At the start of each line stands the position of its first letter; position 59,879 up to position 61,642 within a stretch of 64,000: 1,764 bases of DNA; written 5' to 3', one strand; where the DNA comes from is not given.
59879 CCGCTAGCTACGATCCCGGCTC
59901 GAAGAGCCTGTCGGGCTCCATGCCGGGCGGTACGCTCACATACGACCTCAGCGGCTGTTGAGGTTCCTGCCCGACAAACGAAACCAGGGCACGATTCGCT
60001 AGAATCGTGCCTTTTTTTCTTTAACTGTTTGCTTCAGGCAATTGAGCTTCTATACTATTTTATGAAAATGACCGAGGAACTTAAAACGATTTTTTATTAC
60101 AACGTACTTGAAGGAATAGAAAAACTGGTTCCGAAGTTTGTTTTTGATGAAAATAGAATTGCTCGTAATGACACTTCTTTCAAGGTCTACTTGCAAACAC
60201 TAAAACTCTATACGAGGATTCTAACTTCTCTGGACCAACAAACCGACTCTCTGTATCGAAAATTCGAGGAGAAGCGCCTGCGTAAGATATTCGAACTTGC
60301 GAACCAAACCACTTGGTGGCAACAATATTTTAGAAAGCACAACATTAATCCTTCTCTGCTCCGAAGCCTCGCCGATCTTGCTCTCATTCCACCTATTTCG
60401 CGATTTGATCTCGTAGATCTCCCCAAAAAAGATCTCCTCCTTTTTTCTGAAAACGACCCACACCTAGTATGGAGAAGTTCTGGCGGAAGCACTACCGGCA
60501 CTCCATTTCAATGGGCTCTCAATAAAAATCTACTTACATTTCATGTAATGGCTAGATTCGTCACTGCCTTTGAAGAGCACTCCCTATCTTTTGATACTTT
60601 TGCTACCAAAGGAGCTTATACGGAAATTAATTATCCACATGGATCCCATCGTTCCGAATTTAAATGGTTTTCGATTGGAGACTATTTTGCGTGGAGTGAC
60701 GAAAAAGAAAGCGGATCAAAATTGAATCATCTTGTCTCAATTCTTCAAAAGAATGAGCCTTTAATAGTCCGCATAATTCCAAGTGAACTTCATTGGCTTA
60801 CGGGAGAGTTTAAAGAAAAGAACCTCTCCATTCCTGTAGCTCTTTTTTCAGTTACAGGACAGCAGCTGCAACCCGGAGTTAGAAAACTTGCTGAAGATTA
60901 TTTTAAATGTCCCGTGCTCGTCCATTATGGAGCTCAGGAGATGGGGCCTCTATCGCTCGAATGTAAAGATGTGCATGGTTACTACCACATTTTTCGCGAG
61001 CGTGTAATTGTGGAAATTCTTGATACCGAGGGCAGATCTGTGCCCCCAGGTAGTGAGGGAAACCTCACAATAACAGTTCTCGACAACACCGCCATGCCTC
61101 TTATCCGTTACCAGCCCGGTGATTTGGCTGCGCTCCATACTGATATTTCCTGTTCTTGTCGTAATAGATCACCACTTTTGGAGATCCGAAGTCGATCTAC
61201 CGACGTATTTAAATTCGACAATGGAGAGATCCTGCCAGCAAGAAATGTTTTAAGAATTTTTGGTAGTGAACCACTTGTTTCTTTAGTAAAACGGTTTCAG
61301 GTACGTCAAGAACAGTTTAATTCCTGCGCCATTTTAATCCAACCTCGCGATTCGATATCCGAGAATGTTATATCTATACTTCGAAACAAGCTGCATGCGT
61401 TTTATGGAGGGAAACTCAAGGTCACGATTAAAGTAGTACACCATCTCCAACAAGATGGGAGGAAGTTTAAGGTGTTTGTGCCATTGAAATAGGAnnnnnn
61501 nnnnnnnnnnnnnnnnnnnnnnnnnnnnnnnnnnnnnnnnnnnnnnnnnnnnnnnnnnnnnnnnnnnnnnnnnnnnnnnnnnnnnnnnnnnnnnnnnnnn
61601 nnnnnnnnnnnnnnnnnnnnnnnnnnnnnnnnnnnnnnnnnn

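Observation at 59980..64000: AT-rich island encoding a CapK/PaaK-like adenylating enzyme, a sulfotransferase and an FAD-linked oxidase: candidate acquired modification/biosynthetic cluster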

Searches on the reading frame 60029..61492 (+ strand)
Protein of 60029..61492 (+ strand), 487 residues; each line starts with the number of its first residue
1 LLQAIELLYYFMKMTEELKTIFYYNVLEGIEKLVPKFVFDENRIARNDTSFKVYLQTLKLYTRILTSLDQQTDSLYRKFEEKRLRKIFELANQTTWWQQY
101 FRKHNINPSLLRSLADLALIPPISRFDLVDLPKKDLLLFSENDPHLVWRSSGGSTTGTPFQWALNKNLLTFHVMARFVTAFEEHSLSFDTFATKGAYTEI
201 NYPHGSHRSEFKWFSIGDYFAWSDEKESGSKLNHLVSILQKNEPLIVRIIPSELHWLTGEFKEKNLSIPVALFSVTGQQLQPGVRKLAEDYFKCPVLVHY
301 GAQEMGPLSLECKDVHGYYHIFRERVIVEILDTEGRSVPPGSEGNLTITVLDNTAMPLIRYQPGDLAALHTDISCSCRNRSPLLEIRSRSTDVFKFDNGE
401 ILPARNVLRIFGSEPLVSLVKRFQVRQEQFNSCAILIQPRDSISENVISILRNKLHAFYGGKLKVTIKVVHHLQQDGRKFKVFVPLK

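Call 4: search_protein_families(library=pfam, proteins=[window:60029-61492:+], max_evalue=0.01)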
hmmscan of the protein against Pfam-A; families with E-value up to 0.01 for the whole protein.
window:60029-61492:+ (487 aa): 1 family
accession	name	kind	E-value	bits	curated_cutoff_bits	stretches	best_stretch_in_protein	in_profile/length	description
PF00501.34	AMP-binding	-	7.9e-05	22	29.9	1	234-348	247-374/384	AMP-binding enzyme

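Call 5: search_protein_families(library=ncbifam, proteins=[window:60029-61492:+], max_evalue=0.01)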
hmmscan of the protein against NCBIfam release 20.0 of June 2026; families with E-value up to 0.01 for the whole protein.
window:60029-61492:+ (487 aa): 6 families
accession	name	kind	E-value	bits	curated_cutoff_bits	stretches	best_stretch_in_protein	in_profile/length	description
NF045666.1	DVU1553_fam_AMP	equivalog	1.3e-26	93.4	300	1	231-385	170-325/331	DVU_1553 family AMP-dependent CoA ligase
NF053551.1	FlxY_rubin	equivalog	1.3e-25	90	520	2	291-472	226-400/424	flexirubin biosynthesis putative acyl-CoA ligase FlxY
NF041878.1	paak_haloarch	equivalog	3.7e-17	62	700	1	268-393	200-328/427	phenylacetate--CoA ligase PaaK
NF041217.1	BagE_FevW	exception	1.1e-16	60.8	800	1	274-390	198-311/424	bagremycin/ferroverdin synthetase BagE/FevW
TIGR02155.1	PA_CoA_ligase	equivalog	1.5e-16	60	646.3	1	79-437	11-364/422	phenylacetate--CoA ligase PaaK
TIGR03335.1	F390_ftsA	equivalog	6.6e-08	31.7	458.7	1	274-378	210-317/445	coenzyme F390 synthetase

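Call 9: find_encoding_contigs(protein=window:60068-61492:+, flank=10000, max_places=10)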
Protein window:60068-61492:+ (474 aa): no gene with exactly this product is on record in the collection.

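Call 11: find_encoding_contigs(protein=window:60062-61492:+, flank=10000, max_places=10)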
Protein window:60062-61492:+ (476 aa): 3 contigs read that carry it; 2 places shown.
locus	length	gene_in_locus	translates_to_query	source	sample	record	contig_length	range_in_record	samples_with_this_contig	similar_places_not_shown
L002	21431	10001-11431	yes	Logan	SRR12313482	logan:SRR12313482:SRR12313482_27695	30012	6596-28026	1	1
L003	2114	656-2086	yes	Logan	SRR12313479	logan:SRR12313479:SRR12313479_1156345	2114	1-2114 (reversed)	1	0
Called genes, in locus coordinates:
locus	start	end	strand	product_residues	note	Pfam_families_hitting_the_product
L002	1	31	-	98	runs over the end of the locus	-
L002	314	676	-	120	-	-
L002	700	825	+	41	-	-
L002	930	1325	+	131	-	-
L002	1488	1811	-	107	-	-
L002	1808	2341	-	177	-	-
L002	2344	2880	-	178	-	-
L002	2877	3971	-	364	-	PF06723:MreB_Mbl (faint), PF11104:PilM_2, PF14450:FtsA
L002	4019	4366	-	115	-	PF01588:tRNA_bind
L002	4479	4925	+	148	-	-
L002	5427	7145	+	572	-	PF01565:FAD_binding_4, PF02913:FAD-oxidase_C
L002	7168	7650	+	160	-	-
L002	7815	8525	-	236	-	-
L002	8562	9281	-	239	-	PF07719:TPR_2 (faint), PF12895:ANAPC3 (faint), PF13371:TPR_9 (faint), PF13428:TPR_14 (faint), PF14559:TPR_19 (weak), PF00515:TPR_1 (faint), PF13432:TPR_16 (weak), PF14559:TPR_19 (weak), +5 more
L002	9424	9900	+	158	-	-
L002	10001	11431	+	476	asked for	-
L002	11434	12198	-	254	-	PF13469:Sulfotransfer_3 (faint)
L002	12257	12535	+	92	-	-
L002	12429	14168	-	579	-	PF01565:FAD_binding_4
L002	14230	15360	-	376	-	-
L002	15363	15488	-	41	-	-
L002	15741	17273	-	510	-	PF02624:YcaO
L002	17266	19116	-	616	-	PF01871:AMMECR1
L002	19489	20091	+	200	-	-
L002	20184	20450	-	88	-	PF01649:Ribosomal_S20p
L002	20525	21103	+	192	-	PF01330:RuvA_N, PF00633:HHH (faint), PF14520:HHH_5, PF07499:RuvA_C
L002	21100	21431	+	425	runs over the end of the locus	PF08245:Mur_ligase_M, PF02875:Mur_ligase_C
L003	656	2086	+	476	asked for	-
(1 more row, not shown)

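Call 15: search_protein_families(library=pfam, proteins=[L002:12429-14168:-, L002:14230-15360:-, L002:15379-15690:-, L002:15741-17273:-, L002:17266-19116:-, L002:19489-20091:+, L002:12270-12494:+, L002:15363-15569:-], max_evalue=0.05)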
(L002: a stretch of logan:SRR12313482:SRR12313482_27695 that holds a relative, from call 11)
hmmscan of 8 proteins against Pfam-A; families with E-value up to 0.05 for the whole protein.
L002:12429-14168:- (579 aa): 1 family
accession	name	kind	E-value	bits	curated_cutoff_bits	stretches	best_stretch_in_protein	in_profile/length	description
PF01565.28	FAD_binding_4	-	4.3e-19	69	26.4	1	47-180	5-136/139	FAD binding domain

L002:14230-15360:- (376 aa): 0 families

L002:15379-15690:- (103 aa): 1 family
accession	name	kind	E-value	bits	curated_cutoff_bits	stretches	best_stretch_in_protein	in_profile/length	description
PF25184.1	YxzE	-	0.0016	19.9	40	1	17-89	11-64/65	YxzE-like putative bacteriocin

L002:15741-17273:- (510 aa): 1 family
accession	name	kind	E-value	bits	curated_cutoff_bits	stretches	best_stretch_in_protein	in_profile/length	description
PF02624.21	YcaO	-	1.5e-47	162.9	25.7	1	141-472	8-324/325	YcaO cyclodehydratase, ATP-ad Mg2+-binding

L002:17266-19116:- (616 aa): 3 families
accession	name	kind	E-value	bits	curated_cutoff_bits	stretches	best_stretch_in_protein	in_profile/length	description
PF01871.22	AMMECR1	-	1.2e-12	48.1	25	1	129-292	2-165/168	AMMECR1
PF07678.20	TED_complement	-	0.00016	21.4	22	0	485-529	260-303/312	A-macroglobulin TED domain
PF13243.12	SQHop_cyclase_C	-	0.00016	21.3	26.1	0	496-567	152-222/319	Squalene-hopene cyclase C-terminal domain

L002:19489-20091:+ (200 aa): 0 families

L002:12270-12494:+ (74 aa): 0 families

L002:15363-15569:- (68 aa): 0 families

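Call 16: search_protein_families(library=ncbifam, proteins=[L002:12429-14168:-, L002:14230-15360:-, L002:15379-15690:-, L002:15741-17273:-, L002:17266-19116:-, L002:19489-20091:+], max_evalue=0.05)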
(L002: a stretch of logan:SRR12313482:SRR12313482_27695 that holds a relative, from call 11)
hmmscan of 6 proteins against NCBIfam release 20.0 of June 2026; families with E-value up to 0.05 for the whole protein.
L002:12429-14168:- (579 aa): 2 families
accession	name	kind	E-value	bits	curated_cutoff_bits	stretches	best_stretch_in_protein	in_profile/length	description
TIGR00387.1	glcD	equivalog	1e-12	47.6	567.9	1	47-232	2-179/413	glycolate oxidase subunit GlcD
NF008408.0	PRK11230.1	equivalog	0.00044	18.8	897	0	47-136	60-147/499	glycolate oxidase subunit GlcD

L002:14230-15360:- (376 aa): 0 families

L002:15379-15690:- (103 aa): 0 families

L002:15741-17273:- (510 aa): 3 families
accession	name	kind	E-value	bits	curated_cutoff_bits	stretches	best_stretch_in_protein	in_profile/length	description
TIGR03604.1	TOMM_cyclo_SagD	subfamily_domain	4e-53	180.7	219.25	1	139-510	5-377/377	thiazole/oxazole-forming peptide maturase, SagD family component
TIGR03266.1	methan_mark_1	equivalog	7e-24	84.5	365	1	202-366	109-272/376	YcaO-related McrA-glycine thioamidation protein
TIGR00702.1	TIGR00702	domain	1.6e-19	70.2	75.65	1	205-368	113-274/377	YcaO-type kinase domain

L002:17266-19116:- (616 aa): 3 families
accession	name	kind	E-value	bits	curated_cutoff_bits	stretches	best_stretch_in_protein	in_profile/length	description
TIGR04335.1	AmmeMemoSam_A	hypoth_equivalog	4.5e-15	55.5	99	1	126-281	2-159/175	AmmeMemoRadiSam system protein A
NF002000.0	PRK00801.1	equivalog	3.9e-11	42.4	273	1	120-255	5-144/201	hypothetical protein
TIGR00296.1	TIGR00296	hypoth_equivalog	8.5e-11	41.9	91.05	1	122-280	7-170/200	TIGR00296 family protein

L002:19489-20091:+ (200 aa): 0 families

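Call 17: find_homologous_proteins(query=L002:15741-17273:-, max_evalue=1e-10)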
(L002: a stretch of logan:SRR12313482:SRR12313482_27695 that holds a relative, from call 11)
Query L002:15741-17273:- (510 aa): 114 proteins with E <= 1e-10 among 8000 candidates.
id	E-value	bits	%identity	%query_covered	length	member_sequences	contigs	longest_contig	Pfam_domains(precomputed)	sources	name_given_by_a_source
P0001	0.0e+0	1183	100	100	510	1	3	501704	PF02624.22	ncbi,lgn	-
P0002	5.3e-148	512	48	100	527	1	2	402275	PF02624.22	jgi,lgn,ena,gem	-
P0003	1.4e-141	491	48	92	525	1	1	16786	PF02624.22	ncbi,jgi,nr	ncbi:hypothetical protein C4568_02700 [Candidatus Parcubacteria bacterium]|nr:MAG: hypothetical prot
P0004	3.8e-137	476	47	92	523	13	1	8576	PF02624.22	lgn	-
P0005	6.9e-132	459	47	92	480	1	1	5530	PF02624.22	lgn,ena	-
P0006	1.2e-128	448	47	87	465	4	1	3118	PF02624.22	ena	-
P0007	3.6e-126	440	45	92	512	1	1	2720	PF02624.22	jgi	jgi:ribosomal protein S12 methylthiotransferase accessory factor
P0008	2.2e-124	434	47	87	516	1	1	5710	PF02624.22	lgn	-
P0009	3.2e-124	434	44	92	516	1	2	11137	PF02624.22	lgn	-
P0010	2.5e-123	431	48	86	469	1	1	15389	PF02624.22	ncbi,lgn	-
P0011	4.3e-122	427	44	92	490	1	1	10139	PF02624.22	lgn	-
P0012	4.6e-118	413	45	85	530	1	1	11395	PF02624.22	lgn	-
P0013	1.2e-117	412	45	85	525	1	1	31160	PF02624.22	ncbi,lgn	-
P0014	1.3e-117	412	46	86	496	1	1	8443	PF02624.22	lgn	-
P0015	8.3e-117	409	43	93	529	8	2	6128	PF02624.22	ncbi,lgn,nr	ncbi:YcaO-like family protein [Candidatus Woesebacteria bacterium]|nr:YcaO-like family protein [Cand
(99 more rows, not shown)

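Call 19: find_related_loci(query=A1, collection=genome_contigs, flank=10000)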
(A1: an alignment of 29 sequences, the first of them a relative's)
Query A1 (510 aa) in genome_contigs; peptide patterns used: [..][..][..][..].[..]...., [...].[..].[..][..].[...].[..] (x = any residue, [..] = any of these).
74 stretches matched a pattern; 30 encode a relative of the query (tblastn E <= 1e-3); 30 distinct loci.
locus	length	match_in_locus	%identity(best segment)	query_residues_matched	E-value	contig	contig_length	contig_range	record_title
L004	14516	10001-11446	48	42-510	2e-145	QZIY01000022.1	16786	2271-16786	MAG: Candidatus Parcubacteria bacterium isolate SURF_53 Ga0104751_1004998, whole genome shotgun sequence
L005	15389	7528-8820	48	73-510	2e-128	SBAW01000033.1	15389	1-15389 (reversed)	MAG: bacterium isolate Bin_17_1 Hy_contig26824, whole genome shotgun sequence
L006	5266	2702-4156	43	38-510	4e-121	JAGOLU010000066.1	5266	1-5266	Candidatus Woesebacteria bacterium isolate Gw_Eff_bin_148 Gw_Eff_53457_length_5266_cov_7.610235, whole genome shotgun se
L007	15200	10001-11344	44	68-510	2e-117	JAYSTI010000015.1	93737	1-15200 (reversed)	MAG: Candidatus Lloydbacteria bacterium isolate GFS_12411 GFS_12411_14, whole genome shotgun sequence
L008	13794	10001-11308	44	72-510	9e-114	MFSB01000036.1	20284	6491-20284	MAG: Candidatus Moranbacteria bacterium RIFCSPLOWO2_12_FULL_48_12 rifcsplowo2_12_scaffold_5340, whole genome shotgun seq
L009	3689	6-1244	47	104-510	7e-115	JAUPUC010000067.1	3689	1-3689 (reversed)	MAG: Patescibacteria group bacterium isolate erpe_2018_sw_6hr_WHONDRS-SW48-000087_B_bin.65 scaffold_1189553, whole genom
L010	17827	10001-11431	39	35-510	3e-112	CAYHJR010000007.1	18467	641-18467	MAG TPA_asm: uncultured Candidatus Saccharibacteria bacterium isolate ERP119705_co13_491 genome assembly, contig: NODE_3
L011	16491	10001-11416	40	43-510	7e-107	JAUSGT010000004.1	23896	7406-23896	MAG: Candidatus Moraniibacteriota bacterium isolate E14_metabat.bin.14 E14_k141_1072843, whole genome shotgun sequence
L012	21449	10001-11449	39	42-510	2e-101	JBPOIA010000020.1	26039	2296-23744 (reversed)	MAG: Candidatus Moraniibacteriota bacterium isolate MAG_644 c_000000432240, whole genome shotgun sequence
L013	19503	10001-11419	40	49-510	1e-94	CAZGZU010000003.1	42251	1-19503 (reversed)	MAG TPA_asm: uncultured Candidatus Saccharibacteria bacterium isolate binchicken_co178_102 genome assembly, contig: NODE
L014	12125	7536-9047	36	20-510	2e-90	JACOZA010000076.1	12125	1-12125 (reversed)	MAG: Candidatus Sungiibacteriota bacterium isolate NC_groundwater_193_Ag_S-0.1um_51_7 S4_GD2017_2_S1_scaffold_3795, whol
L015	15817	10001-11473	36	13-510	8e-88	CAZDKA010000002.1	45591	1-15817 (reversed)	MAG TPA_asm: uncultured Candidatus Saccharibacteria bacterium isolate SRP269290_co3_436 genome assembly, contig: NODE_64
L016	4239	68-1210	39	116-488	7e-80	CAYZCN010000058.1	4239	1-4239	MAG TPA_asm: uncultured Candidatus Saccharibacteria bacterium isolate binchicken_co46_16 genome assembly, contig: NODE_4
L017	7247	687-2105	34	22-489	2e-78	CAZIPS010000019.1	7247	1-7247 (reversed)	MAG TPA_asm: uncultured Candidatus Saccharibacteria bacterium isolate SRP133034_co1_49 genome assembly, contig: NODE_887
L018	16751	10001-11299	36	86-509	5e-75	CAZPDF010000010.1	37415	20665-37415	MAG TPA_asm: uncultured Candidatus Saccharibacteria bacterium isolate SRP178908_co1_311 genome assembly, contig: NODE_59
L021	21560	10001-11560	37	10-510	5e-96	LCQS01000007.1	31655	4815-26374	MAG: Parcubacteria group bacterium GW2011_GWA2_51_10 UY63_C0007, whole genome shotgun sequence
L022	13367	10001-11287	34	84-510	2e-68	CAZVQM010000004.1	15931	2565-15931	MAG TPA_asm: uncultured Candidatus Saccharibacteria bacterium isolate SRP050083_co1_421 genome assembly, contig: NODE_15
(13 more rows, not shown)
